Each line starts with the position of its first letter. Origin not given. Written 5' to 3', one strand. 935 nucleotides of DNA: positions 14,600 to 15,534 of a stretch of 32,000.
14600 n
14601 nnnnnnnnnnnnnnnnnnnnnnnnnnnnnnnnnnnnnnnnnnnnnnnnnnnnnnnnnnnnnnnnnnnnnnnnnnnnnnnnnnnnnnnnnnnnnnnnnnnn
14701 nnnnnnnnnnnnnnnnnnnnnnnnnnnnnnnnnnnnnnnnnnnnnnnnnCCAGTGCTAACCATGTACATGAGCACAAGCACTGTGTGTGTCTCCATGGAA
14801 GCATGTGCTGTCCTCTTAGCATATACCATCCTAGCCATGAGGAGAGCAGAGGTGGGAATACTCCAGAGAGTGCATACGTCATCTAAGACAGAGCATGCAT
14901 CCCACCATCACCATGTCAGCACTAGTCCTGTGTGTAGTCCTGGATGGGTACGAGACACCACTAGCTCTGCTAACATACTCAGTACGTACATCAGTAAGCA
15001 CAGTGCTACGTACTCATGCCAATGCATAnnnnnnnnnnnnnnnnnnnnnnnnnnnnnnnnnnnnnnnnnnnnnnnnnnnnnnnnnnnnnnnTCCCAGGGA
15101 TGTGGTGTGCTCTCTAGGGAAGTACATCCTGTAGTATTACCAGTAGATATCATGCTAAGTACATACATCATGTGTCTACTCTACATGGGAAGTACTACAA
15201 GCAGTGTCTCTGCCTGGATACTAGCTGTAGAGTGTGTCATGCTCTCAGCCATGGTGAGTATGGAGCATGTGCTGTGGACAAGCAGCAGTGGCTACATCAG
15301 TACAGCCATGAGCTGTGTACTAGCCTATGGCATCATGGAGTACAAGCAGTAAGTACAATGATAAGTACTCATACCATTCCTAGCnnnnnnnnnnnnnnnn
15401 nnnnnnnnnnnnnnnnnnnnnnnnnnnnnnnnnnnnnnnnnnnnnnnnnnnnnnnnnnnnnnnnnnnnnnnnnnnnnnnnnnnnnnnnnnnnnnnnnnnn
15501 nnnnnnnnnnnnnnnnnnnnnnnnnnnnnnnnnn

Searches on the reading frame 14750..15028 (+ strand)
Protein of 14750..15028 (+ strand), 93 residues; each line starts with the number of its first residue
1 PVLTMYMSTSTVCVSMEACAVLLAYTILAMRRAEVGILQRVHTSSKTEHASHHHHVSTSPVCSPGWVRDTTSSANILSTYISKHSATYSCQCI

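Call 65: search_protein_families(library=pfam, max_evalue=10, proteins=[window:14750-15028:+])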
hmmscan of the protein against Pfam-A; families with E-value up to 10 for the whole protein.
seq(93 aa): 2 families
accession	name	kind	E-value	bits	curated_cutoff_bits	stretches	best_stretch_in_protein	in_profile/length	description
PF10520.15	Lipid_desat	-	0.018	15.5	26.4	1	3-69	81-149/175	Lipid desaturase domain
PF24241.1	Deam_C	-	0.045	14.1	27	1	31-63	59-91/136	Putative cytidine deaminase, C-terminal domain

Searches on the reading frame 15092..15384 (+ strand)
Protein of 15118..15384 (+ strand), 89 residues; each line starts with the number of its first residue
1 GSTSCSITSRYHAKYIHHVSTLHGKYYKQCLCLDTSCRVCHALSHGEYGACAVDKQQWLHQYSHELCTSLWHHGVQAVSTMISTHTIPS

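Call 23: search_protein_families(library=pfam, max_evalue=1, proteins=[window:15118-15384:+])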
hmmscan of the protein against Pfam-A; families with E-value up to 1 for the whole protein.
seq(89 aa): 2 families
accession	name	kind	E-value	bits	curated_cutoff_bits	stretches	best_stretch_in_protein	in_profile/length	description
PF24248.1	DUF7451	-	0.038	14.4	27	1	4-44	122-160/191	Domain of unknown function (DUF7451)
PF15371.11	DUF4599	-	0.45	11.3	34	1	26-44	43-61/88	Domain of unknown function (DUF4599)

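Call 65: search_protein_families(library=pfam, max_evalue=10, proteins=[window:15092-15349:+])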
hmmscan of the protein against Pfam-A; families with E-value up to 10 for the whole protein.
seq(86 aa): 1 family
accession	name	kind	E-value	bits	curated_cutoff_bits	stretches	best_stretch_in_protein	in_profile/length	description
PF03025.19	Papilloma_E5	-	0.044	14.5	25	1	11-61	19-68/72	Papillomavirus E5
